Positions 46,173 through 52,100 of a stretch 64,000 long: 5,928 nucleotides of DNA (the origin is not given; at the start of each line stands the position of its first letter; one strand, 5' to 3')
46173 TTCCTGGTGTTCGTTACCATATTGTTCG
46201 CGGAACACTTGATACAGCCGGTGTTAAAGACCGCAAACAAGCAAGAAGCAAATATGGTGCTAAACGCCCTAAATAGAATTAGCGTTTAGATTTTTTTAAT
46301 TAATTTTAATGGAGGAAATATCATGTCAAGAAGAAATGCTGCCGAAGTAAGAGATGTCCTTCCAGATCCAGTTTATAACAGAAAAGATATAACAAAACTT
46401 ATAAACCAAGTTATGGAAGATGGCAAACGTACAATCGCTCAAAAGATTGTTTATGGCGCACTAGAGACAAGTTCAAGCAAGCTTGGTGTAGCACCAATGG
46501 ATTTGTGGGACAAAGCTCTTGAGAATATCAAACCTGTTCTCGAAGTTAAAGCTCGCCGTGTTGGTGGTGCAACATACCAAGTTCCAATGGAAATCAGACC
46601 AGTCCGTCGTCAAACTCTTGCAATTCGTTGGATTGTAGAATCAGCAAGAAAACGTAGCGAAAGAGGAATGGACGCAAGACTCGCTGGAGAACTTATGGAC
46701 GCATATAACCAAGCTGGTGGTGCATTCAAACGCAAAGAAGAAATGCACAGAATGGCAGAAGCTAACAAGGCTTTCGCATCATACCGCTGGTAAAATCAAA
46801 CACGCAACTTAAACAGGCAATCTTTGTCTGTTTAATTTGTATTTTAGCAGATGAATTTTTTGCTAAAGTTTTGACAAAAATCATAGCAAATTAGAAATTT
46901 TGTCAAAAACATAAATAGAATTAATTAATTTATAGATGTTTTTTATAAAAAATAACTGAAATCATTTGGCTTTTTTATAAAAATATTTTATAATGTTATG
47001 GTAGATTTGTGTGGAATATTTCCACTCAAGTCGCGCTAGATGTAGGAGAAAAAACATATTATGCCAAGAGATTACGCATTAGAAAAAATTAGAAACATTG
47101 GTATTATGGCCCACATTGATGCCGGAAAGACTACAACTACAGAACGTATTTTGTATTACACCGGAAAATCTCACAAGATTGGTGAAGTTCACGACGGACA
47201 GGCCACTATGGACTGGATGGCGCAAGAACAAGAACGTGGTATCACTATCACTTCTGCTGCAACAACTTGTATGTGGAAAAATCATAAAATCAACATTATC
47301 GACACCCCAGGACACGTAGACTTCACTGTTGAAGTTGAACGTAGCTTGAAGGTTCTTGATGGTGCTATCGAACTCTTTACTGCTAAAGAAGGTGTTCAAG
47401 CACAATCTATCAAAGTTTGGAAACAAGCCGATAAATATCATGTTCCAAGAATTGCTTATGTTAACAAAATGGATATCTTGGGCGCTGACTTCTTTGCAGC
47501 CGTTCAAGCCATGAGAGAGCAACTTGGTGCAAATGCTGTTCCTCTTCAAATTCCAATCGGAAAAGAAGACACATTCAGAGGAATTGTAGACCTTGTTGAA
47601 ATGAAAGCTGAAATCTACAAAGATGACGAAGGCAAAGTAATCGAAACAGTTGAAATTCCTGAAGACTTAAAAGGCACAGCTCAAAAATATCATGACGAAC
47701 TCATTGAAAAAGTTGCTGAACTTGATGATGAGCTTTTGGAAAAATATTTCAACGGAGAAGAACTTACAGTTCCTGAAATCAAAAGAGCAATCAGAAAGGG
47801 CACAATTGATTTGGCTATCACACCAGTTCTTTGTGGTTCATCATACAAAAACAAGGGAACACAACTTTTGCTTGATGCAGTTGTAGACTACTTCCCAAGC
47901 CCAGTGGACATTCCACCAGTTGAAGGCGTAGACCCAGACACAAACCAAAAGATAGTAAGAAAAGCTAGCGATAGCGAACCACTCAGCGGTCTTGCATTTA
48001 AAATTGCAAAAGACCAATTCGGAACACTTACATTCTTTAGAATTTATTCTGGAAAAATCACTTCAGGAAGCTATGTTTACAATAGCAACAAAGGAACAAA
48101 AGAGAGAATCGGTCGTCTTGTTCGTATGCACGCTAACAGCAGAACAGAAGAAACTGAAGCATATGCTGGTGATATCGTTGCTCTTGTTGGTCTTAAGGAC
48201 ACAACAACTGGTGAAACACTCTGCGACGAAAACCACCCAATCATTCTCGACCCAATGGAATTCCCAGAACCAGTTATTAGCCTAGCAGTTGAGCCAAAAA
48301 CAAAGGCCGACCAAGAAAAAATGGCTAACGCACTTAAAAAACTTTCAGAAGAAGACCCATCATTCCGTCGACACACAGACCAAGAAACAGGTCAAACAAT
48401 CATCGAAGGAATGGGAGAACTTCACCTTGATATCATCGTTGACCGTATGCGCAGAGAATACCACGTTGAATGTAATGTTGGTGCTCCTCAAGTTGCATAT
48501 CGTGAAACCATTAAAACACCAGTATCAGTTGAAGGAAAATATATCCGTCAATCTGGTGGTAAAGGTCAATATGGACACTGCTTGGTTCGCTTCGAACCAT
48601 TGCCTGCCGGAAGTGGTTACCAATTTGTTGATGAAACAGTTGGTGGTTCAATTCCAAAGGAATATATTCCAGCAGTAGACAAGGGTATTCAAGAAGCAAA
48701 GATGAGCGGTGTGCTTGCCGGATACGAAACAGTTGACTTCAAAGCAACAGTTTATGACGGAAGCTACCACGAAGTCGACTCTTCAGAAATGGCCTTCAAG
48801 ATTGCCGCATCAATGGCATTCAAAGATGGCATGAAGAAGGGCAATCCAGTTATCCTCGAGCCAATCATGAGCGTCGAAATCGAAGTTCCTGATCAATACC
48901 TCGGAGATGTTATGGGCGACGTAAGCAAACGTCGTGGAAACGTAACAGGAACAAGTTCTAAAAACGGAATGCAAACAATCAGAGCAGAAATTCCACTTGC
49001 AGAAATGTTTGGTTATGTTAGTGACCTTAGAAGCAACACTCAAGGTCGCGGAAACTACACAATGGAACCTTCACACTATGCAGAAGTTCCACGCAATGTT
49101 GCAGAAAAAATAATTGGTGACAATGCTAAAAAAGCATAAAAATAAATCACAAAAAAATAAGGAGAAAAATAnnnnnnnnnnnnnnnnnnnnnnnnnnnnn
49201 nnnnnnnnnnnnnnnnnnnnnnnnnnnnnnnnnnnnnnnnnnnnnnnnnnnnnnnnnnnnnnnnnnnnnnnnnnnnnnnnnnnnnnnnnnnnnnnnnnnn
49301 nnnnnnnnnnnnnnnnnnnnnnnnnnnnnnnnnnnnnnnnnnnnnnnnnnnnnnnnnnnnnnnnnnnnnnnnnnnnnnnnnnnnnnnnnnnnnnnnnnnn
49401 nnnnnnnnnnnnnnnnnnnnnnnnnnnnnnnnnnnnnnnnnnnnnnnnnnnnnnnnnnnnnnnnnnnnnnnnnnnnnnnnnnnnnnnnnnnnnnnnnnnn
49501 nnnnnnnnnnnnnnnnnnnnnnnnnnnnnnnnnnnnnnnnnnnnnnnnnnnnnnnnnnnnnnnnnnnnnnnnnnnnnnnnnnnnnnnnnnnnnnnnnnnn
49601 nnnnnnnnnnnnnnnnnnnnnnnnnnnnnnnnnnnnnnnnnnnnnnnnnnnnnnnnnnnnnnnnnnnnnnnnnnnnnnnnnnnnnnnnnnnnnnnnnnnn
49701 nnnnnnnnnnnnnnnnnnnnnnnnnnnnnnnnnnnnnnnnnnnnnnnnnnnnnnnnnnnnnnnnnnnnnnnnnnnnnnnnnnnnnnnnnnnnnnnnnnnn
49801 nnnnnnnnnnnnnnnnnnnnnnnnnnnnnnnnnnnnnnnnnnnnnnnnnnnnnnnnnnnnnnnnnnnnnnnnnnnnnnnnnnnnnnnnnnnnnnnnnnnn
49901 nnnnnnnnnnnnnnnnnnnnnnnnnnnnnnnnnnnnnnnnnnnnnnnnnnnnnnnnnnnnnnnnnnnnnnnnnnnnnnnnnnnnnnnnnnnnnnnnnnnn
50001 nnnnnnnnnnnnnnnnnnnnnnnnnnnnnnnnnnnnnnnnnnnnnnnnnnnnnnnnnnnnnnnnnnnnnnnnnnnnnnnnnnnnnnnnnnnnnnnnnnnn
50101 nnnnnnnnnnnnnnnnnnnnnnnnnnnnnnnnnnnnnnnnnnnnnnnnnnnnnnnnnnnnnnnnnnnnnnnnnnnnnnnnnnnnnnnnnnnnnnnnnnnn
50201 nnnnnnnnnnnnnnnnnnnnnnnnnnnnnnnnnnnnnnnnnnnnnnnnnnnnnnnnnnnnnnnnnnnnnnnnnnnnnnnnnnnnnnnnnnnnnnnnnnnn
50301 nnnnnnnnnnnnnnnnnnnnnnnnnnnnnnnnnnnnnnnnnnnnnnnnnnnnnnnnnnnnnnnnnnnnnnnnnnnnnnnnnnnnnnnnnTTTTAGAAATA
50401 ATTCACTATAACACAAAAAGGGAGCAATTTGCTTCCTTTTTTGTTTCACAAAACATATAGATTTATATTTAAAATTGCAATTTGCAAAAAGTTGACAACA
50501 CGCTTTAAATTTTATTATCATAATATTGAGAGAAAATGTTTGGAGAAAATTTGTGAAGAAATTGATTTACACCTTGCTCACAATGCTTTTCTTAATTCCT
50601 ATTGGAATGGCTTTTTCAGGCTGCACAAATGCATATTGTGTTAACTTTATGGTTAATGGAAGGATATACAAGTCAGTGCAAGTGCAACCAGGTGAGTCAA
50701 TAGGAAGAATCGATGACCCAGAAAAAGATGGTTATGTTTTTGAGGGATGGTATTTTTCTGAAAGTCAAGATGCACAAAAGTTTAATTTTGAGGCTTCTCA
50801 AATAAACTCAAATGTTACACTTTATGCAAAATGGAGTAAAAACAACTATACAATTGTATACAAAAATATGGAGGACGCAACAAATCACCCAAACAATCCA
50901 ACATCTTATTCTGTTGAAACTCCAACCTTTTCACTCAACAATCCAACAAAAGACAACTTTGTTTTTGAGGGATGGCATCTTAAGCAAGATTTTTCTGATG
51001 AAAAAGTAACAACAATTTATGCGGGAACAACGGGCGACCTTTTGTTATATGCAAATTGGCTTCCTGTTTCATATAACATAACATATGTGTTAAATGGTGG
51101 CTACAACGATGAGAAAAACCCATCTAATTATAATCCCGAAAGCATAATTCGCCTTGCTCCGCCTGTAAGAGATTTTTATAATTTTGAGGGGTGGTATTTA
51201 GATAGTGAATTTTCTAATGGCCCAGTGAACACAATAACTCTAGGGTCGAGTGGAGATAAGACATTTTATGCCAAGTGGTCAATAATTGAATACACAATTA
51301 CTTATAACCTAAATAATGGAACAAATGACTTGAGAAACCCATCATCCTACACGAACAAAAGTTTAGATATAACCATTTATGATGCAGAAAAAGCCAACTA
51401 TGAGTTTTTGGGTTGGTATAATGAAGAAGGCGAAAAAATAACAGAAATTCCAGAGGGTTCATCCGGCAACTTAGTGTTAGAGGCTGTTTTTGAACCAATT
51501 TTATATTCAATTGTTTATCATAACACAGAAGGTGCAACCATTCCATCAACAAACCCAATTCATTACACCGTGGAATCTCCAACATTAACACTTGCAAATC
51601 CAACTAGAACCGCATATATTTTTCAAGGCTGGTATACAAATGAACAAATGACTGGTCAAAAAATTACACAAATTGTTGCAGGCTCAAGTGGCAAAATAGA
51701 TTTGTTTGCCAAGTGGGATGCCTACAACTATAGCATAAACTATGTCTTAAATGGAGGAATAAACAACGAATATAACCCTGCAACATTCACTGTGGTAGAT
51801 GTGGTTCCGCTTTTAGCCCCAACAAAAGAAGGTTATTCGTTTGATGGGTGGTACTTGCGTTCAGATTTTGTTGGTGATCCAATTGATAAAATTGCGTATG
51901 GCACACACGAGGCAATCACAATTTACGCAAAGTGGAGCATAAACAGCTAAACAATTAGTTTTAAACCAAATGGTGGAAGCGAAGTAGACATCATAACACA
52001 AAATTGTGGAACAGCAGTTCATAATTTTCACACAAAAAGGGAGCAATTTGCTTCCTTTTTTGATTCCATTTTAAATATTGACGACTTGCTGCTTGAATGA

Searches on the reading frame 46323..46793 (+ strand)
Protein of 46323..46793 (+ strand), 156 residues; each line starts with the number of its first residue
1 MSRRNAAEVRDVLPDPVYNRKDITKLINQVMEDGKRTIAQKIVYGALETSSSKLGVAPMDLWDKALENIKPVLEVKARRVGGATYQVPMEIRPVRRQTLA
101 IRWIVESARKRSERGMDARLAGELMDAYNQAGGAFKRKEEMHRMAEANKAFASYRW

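Call 47: search_protein_families(library=pfam, proteins=[window:46323-46793:+], max_evalue=0.0001)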
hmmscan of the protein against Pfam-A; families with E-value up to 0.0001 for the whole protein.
window:46323-46793:+ (156 aa): 1 family
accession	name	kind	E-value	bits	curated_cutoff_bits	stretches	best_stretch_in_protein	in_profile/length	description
PF00177.27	Ribosomal_S7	-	4.4e-61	205.3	24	1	3-149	2-148/148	Ribosomal protein S7p/S5e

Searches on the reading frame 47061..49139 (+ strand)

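Call 47: search_protein_families(library=pfam, proteins=[window:47061-49139:+], max_evalue=0.0001)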
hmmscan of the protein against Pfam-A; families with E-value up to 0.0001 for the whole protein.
window:47061-49139:+ (692 aa): 7 families
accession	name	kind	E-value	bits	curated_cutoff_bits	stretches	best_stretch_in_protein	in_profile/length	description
PF00009.33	GTP_EFTU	-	2.2e-63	213.7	26.5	1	8-280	1-188/188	Elongation factor Tu GTP binding domain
PF03764.24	EFG_IV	-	7.5e-48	161.7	24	1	476-594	1-120/121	Elongation factor G, domain IV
PF14492.12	EFG_III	-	1e-34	118.9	27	1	401-474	1-74/75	Elongation Factor G, domain III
PF00679.30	EFG_C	-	4.8e-31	107.1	27.9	1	598-683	2-88/89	Elongation factor G C-terminus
PF03144.31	GTP_EFTU_D2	-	1.1e-19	71.1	30.3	1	321-388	1-73/73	Elongation factor Tu domain 2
PF22042.2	EF-G_D2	-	7.5e-15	55.2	27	1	307-389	1-83/84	Elongation factor G domain 2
PF16658.11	RF3_C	-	3.1e-06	27.5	40.1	1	409-484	14-89/132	Class II release factor RF3, C-terminal domain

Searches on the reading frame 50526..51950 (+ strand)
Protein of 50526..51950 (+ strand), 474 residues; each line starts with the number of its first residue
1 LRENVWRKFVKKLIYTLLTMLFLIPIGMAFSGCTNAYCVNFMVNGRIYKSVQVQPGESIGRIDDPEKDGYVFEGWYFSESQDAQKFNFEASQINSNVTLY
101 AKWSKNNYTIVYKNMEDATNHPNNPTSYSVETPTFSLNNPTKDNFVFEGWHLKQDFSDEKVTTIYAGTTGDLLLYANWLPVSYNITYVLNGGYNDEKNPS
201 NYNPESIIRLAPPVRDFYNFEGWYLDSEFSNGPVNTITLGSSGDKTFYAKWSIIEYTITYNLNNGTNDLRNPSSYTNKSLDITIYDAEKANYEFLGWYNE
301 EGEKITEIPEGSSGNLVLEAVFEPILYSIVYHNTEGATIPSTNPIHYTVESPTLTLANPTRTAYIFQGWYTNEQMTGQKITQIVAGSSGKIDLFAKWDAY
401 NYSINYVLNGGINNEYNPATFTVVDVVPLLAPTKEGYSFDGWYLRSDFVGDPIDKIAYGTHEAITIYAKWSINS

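Call 47: search_protein_families(library=pfam, proteins=[window:50526-51950:+], max_evalue=0.0001)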
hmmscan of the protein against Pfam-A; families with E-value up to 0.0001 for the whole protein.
window:50526-51950:+ (474 aa): 2 families
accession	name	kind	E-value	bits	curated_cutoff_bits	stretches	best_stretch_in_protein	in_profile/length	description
PF09479.16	Flg_new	-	7.6e-69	228.2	27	6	37-102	1-65/65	Listeria-Bacteroides repeat domain (List_Bact_rpt)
PF18998.6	Flg_new_2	-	2.8e-05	24.5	23.6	0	67-106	32-72/73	Divergent InlB B-repeat domain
